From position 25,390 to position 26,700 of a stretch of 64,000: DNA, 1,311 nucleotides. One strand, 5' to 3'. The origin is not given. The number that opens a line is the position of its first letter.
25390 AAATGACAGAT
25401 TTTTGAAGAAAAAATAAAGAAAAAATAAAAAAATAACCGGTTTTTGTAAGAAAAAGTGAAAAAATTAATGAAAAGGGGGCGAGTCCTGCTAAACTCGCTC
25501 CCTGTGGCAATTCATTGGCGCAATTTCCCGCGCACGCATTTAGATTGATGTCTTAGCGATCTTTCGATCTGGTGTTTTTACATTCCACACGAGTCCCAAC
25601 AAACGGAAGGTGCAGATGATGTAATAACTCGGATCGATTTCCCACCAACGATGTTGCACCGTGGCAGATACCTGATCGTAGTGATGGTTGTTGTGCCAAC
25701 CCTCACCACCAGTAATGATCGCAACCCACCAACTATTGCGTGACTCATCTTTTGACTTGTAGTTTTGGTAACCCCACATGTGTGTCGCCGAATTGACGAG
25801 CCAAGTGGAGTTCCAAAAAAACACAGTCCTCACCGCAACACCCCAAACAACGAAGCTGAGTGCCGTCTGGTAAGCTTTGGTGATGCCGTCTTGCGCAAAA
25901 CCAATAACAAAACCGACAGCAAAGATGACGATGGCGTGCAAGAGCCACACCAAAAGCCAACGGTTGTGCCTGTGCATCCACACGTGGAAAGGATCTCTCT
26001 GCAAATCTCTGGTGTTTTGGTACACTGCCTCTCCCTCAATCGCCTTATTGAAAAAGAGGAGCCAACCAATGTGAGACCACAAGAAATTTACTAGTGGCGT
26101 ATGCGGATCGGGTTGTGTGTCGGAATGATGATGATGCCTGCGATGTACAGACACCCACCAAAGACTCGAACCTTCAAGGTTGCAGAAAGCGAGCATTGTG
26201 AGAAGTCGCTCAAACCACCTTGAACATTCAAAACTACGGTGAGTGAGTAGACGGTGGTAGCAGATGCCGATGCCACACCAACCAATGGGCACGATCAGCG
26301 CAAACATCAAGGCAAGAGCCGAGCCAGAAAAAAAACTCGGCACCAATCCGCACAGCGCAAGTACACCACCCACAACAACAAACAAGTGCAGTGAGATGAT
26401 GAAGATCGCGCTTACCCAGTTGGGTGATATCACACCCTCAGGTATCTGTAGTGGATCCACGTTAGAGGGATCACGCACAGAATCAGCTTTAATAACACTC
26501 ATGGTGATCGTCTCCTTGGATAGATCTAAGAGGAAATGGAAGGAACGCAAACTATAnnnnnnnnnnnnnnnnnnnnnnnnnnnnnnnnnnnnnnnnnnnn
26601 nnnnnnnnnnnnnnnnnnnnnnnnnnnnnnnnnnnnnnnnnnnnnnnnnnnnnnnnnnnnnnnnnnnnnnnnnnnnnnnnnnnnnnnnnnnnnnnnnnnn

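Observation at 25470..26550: Horizontally acquired membrane fatty-acid desaturase, plus a membrane cytochrome b5-domain protein elsewhere (37517-37912), in a reduced genome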

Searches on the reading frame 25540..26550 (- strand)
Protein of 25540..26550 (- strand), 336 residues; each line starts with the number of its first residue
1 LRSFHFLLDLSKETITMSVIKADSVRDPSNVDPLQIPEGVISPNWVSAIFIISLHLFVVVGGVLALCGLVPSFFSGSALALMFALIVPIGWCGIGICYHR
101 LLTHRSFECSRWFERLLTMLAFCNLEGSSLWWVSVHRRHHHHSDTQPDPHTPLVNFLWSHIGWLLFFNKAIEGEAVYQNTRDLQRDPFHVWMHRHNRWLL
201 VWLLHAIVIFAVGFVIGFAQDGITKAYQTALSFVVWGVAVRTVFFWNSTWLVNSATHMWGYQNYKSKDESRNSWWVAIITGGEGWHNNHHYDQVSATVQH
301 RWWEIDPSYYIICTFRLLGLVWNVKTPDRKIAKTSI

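Call 5: search_protein_families(library=pfam, proteins=[window:25540-26550:-], max_evalue=0.01)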
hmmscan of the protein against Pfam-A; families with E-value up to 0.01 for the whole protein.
window:25540-26550:- (336 aa): 1 family
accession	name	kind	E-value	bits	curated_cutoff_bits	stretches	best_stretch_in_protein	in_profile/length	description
PF00487.30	FA_desaturase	-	4.1e-21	76.3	29.7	1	80-292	5-223/253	Fatty acid desaturase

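Call 6: search_protein_families(library=ncbifam, proteins=[window:25540-26550:-], max_evalue=0.01)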
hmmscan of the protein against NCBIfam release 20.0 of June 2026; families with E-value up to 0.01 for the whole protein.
window:25540-26550:- (336 aa): 2 families
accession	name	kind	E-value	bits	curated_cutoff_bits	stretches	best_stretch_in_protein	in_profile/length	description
NF049918.1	DesA_fam_desat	equivalog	7.1e-25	88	400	1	85-327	16-243/385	DesA family fatty acid desaturase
NF004487.0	PRK05815.3-5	equivalog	0.00086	18.7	224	1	49-102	88-140/269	F0F1 ATP synthase subunit A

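Call 12: find_homologous_proteins(query=window:25540-26502:-)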
Query window:25540-26502:- (320 aa): 6971 proteins with E <= 0.001 among 8000 candidates; the best 120 are listed.
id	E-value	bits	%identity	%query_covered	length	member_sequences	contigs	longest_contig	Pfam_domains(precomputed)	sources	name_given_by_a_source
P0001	1.2e-221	753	99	100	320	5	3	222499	PF00487.31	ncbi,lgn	-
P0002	1.9e-159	548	72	97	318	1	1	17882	PF00487.31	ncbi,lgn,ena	-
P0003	6.2e-159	547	71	97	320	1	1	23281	PF00487.31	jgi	jgi:fatty-acid desaturase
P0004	1.4e-147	509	68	98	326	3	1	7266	PF00487.31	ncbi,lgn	-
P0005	1.8e-134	466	64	96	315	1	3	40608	PF00487.31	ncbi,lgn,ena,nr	ncbi:acyl-CoA desaturase [Candidatus Parcubacteria bacterium]|nr:acyl-CoA desaturase [Candidatus Par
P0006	1.6e-133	463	64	96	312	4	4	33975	PF00487.31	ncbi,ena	-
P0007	1.3e-95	338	51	98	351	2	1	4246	PF00487.31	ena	-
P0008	9.1e-93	329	50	93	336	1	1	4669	PF00487.31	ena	-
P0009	3.7e-91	324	51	98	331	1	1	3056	PF00487.31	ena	-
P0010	8.0e-91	323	52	82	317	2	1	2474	PF00487.31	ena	-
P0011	1.3e-88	315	52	81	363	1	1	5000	PF00487.31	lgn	-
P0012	3.7e-88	314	46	98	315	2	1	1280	PF00487.31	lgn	-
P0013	4.1e-88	314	51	83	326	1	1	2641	PF00487.31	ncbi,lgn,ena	-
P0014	8.9e-87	309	48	97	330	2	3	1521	PF00487.31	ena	-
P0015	9.7e-87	309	51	83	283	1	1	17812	PF00487.31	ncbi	-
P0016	5.8e-86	307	51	81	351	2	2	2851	PF00487.31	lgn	-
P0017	5.5e-85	303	48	94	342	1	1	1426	PF00487.31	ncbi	-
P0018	6.6e-85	303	47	95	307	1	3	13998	PF00487.31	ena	-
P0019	2.4e-84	301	47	95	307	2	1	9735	PF00487.31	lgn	-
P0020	3.0e-84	301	46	92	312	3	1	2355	PF00487.31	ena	-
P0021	1.4e-83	299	49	86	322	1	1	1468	PF00487.31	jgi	jgi:fatty-acid desaturase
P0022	2.4e-83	298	45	92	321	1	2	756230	PF00487.31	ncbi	ncbi:MAG: acyl-CoA desaturase [Rhizobiaceae bacterium]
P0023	6.5e-83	297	46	95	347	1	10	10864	PF00487.31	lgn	-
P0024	1.2e-82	296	46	94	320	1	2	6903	PF00487.31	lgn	-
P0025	1.2e-82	296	48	97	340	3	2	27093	PF00487.31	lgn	-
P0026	2.4e-82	295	47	95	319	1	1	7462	PF00487.31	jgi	jgi:stearoyl-CoA desaturase (delta-9 desaturase)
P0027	2.5e-82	295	46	98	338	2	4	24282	PF00487.31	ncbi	-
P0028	3.1e-82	294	50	83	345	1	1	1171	PF00487.31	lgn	-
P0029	3.8e-82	294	46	94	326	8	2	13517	PF00487.31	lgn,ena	-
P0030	4.7e-82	294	46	93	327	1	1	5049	PF00487.31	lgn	-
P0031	5.5e-82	294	44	98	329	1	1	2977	PF00487.31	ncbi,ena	-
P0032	7.3e-82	293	48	83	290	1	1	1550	PF00487.31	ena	-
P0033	7.8e-82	293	45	95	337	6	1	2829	PF00487.31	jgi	jgi:stearoyl-CoA desaturase (delta-9 desaturase)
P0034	1.2e-81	293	47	94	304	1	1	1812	PF00487.31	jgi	-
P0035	1.3e-81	292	46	97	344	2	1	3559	PF00487.31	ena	-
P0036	1.9e-81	292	45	98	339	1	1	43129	PF00487.31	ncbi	-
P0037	2.8e-81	291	49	86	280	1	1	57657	PF00487.31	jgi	jgi:stearoyl-CoA desaturase (delta-9 desaturase)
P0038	3.3e-81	291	47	97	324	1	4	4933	PF00487.31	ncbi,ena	-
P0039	3.8e-81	291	49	85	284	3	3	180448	PF00487.31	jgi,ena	-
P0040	4.1e-81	291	47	94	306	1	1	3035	PF00487.31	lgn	-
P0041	5.9e-81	290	45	97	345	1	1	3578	PF00487.31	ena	-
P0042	7.3e-81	290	49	75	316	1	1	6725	PF00487.31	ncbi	-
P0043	8.2e-81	290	47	92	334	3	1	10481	PF00487.31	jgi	-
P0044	9.8e-81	289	46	97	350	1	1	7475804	PF00487.31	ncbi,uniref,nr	ncbi:Fatty acid desaturase [Rosistilla ulvae]|uniref:Fatty acid desaturase n=1 Tax=Rosistilla ulvae 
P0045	1.4e-80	289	44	99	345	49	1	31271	PF00487.31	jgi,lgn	jgi:stearoyl-CoA desaturase (delta-9 desaturase)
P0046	1.5e-80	289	52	81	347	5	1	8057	PF00487.31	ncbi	-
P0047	1.5e-80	289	47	92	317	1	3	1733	PF00487.31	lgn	-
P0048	1.9e-80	288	46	91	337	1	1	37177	PF00487.31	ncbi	-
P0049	2.0e-80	288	47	85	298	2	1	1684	PF00487.31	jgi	jgi:stearoyl-CoA desaturase (delta-9 desaturase)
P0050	2.1e-80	288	47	94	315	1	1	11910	PF00487.31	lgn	-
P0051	3.1e-80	288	47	97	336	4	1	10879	PF00487.31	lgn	-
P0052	3.2e-80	288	45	93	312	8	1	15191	PF00487.31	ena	-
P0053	3.9e-80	287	45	96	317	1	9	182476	PF00487.31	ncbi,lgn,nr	ncbi:MAG: delta 9 acyl-lipid fatty acid desaturase [Phycisphaerae bacterium]|nr:MAG: delta 9 acyl-li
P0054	4.0e-80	287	46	96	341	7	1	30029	PF00487.31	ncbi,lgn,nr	ncbi:MAG: fatty acid desaturase [Phycisphaeraceae bacterium]|nr:fatty acid desaturase [Phycisphaerac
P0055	4.4e-80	287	47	94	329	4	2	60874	PF00487.31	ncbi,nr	ncbi:MAG TPA: fatty acid desaturase [Phycisphaerales bacterium]|nr:fatty acid desaturase [Phycisphae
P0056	4.5e-80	287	46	83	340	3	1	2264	PF00487.31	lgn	-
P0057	4.5e-80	287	45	99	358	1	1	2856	PF00487.31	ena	-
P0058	6.4e-80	287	47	96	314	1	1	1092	PF00487.31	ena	-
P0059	6.5e-80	287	45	97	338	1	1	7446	PF00487.31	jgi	jgi:fatty-acid desaturase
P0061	6.6e-80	287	45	97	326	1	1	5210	PF00487.31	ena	-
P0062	7.0e-80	287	48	95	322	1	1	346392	PF00487.31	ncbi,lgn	-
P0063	7.0e-80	287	44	96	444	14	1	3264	PF00487.31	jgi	-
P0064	7.4e-80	287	46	96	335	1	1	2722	PF00487.31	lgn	-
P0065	8.0e-80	286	45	89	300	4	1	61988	PF00487.31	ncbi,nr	ncbi:MAG: fatty acid desaturase [Planctomycetota bacterium]|nr:fatty acid desaturase [Planctomycetot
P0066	9.5e-80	286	48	80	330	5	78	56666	PF00487.31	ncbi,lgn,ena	-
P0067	1.1e-79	286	50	83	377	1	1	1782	PF00487.31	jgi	jgi:fatty-acid desaturase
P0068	1.2e-79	286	48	89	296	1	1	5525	PF00487.31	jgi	jgi:fatty-acid desaturase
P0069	1.2e-79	286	45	98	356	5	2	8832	PF00487.31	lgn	-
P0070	1.3e-79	286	46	87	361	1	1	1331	PF00487.31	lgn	-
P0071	1.4e-79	286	46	94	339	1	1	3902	PF00487.31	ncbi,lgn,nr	ncbi:MAG TPA: fatty acid desaturase [Pirellulales bacterium]|nr:fatty acid desaturase [Pirellulales 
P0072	1.4e-79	286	46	90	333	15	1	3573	PF00487.31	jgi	jgi:fatty-acid desaturase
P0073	1.8e-79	285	49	84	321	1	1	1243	PF00487.31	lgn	-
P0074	1.9e-79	285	45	96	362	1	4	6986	PF00487.31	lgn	-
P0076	2.1e-79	285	50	78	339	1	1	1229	PF00487.31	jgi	jgi:fatty-acid desaturase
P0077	2.6e-79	285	48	82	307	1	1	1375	PF00487.31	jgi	jgi:fatty-acid desaturase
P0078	2.7e-79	285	49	80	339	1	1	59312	PF00487.31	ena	-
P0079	3.0e-79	285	43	98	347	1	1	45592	PF00487.31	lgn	-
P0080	3.1e-79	285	50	85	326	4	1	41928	PF00487.31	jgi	jgi:fatty-acid desaturase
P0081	3.2e-79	284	44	97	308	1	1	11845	PF00487.31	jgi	-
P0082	3.4e-79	284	47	91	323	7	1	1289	PF00487.31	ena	-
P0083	3.8e-79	284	47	94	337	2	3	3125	PF00487.31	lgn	-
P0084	4.1e-79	284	45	96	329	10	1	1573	PF00487.31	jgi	jgi:fatty-acid desaturase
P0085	4.2e-79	284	46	89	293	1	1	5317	PF00487.31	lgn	-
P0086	5.9e-79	284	50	75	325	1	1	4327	PF00487.31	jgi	jgi:fatty-acid desaturase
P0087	6.1e-79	284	44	97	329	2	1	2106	PF00487.31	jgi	jgi:fatty-acid desaturase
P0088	7.8e-79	283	46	88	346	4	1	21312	PF00487.31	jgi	jgi:stearoyl-CoA desaturase (delta-9 desaturase)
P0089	1.1e-78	283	48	89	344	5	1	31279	PF00487.31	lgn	-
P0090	1.1e-78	283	45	95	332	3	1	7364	PF00487.31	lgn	-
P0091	1.2e-78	283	47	92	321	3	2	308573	PF00487.31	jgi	jgi:stearoyl-CoA desaturase (delta-9 desaturase)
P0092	1.3e-78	282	48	83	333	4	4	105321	PF00487.31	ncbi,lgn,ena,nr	ncbi:MAG: fatty acid desaturase [Phycisphaerales bacterium]|nr:fatty acid desaturase [Phycisphaerale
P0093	1.4e-78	282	48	83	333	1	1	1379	PF00487.31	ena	-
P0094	1.4e-78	282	46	93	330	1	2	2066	PF00487.31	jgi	jgi:stearoyl-CoA desaturase (delta-9 desaturase)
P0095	1.5e-78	282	47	92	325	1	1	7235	PF00487.31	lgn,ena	-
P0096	1.5e-78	282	46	95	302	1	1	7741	PF00487.31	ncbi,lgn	-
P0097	1.7e-78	282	49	80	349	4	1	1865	PF00487.31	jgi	jgi:sn-2 palmitoyl-lipid 9-desaturase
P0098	1.8e-78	282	49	80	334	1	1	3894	PF00487.31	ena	-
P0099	2.3e-78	282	50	80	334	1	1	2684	PF00487.31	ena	-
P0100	2.3e-78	282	46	91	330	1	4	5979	PF00487.31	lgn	-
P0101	2.3e-78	282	50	84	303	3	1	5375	PF00487.31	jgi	jgi:sn-2 palmitoyl-lipid 9-desaturase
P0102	2.7e-78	281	43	97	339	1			PF00487.31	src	-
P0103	2.9e-78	281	49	85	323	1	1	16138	PF00487.31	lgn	-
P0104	3.5e-78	281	44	99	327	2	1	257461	PF00487.31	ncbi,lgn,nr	ncbi:MAG TPA: fatty acid desaturase [Pirellulales bacterium]|nr:fatty acid desaturase [Pirellulales 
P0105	3.5e-78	281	49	89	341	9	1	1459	PF00487.31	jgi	jgi:stearoyl-CoA desaturase (delta-9 desaturase)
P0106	3.5e-78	281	45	93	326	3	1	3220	PF00487.31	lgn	-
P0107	3.7e-78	281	46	87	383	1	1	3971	PF00487.31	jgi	-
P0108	3.9e-78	281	46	85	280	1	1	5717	PF00487.31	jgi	jgi:fatty-acid desaturase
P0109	4.0e-78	281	46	86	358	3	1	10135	PF00487.31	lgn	-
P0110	5.0e-78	281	48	82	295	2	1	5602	PF00487.31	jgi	jgi:stearoyl-CoA desaturase (delta-9 desaturase)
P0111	5.1e-78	281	47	83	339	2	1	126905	PF00487.31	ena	-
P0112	5.5e-78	280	46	95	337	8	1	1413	PF00487.31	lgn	-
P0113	6.0e-78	280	48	94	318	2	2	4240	PF00487.31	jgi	jgi:fatty-acid desaturase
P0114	6.3e-78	280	47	81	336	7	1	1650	PF00487.31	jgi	jgi:fatty-acid desaturase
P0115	6.4e-78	280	46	93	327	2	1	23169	PF00487.31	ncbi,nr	ncbi:MAG: fatty acid desaturase [Planctomycetales bacterium]|nr:fatty acid desaturase [Planctomyceta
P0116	7.5e-78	280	44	98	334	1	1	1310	PF00487.31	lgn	-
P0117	8.0e-78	280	44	94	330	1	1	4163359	PF00487.31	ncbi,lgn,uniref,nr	ncbi:Fatty acid desaturase [Posidoniimonas corsicana]|uniref:Fatty acid desaturase n=1 Tax=Posidonii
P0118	8.1e-78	280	44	96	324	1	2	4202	PF00487.31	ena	-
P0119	8.4e-78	280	49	84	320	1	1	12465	PF00487.31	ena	-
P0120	8.9e-78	280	47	84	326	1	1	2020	PF00487.31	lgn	-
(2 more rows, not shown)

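Call 13: find_encoding_contigs(protein=window:25540-26502:-, flank=10000, max_places=6)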
Protein window:25540-26502:- (320 aa): 3 contigs read that carry it; 2 places shown.
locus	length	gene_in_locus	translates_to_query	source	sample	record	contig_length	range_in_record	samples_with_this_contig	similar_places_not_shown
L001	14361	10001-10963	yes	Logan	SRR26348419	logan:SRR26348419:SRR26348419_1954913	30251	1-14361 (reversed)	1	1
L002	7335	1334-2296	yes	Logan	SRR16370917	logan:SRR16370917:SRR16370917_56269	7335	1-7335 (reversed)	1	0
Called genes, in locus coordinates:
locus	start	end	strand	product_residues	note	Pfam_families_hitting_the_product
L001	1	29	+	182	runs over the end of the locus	PF10648:Gmad2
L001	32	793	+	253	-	PF01209:Ubie_methyltran, PF13489:Methyltransf_23 (weak), PF05175:MTS (weak), PF08241:Methyltransf_11, PF08242:Methyltransf_12, PF13649:Methyltransf_25, PF13847:Methyltransf_31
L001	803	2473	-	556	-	PF13347:MFS_2 (faint), PF07690:MFS_1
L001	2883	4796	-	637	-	PF00753:Lactamase_B, PF12706:Lactamase_B_2, PF07521:RMMBL (faint), PF22505:RNase_J_b_CASP, PF17770:RNase_J_C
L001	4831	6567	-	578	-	PF00496:SBP_bac_5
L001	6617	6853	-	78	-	PF03840:SecG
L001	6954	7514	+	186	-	PF04011:LemA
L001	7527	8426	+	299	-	PF01435:Peptidase_M48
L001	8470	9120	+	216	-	PF03352:Adenine_glyco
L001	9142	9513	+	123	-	PF01641:SelR, PF24046:At4g08330 (faint)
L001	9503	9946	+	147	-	PF02643:DUF192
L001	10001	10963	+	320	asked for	PF00487:FA_desaturase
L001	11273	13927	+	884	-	PF03477:ATP-cone, PF00317:Ribonuc_red_lgN, PF02867:Ribonuc_red_lgC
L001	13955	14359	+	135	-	?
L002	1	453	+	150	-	?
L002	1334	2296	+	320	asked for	PF00487:FA_desaturase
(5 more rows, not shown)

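Call 15: list_cluster_members(proteins=[window:25540-26502:-, window:37517-37912:-, window:37136-37510:-, window:22576-25230:-, window:31707-33620:+, P0002, P0004, P0006])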
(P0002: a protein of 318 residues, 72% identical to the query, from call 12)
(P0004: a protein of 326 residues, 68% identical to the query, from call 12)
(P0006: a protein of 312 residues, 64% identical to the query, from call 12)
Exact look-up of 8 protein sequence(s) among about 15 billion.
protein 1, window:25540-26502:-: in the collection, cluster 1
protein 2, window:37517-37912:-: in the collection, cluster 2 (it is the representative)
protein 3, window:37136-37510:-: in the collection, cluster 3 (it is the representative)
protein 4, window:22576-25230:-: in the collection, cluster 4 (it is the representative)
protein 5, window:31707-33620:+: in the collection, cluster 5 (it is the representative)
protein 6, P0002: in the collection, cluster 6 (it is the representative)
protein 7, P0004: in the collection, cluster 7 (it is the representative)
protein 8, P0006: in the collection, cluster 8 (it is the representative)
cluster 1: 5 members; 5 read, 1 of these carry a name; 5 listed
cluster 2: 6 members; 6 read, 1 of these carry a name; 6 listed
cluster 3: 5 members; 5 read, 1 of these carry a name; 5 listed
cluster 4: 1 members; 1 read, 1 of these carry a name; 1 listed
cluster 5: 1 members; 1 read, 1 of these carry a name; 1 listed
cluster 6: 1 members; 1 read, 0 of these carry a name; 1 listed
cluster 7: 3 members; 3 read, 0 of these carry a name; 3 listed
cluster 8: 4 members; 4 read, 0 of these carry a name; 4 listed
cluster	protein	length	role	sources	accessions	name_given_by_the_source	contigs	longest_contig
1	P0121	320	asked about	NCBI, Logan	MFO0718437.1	MAG: fatty acid desaturase [Candidatus Paceibacterota bacterium]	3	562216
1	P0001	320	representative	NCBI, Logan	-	-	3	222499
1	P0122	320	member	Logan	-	-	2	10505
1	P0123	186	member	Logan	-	-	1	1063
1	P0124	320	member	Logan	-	-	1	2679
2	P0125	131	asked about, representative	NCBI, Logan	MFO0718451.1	MAG: cytochrome b5-like heme/steroid binding domain-containing protein [Candidatus ...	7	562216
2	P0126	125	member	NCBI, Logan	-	-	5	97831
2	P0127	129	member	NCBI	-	-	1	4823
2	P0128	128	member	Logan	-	-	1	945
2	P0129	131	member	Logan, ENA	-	-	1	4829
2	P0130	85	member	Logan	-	-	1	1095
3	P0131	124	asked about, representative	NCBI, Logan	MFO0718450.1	MAG: DoxX family membrane protein [Candidatus Paceibacterota bacterium]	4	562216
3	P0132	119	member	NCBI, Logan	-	-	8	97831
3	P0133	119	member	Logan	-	-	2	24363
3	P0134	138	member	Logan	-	-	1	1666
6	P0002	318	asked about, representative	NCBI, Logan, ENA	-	-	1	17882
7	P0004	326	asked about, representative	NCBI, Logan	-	-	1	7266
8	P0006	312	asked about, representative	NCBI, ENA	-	-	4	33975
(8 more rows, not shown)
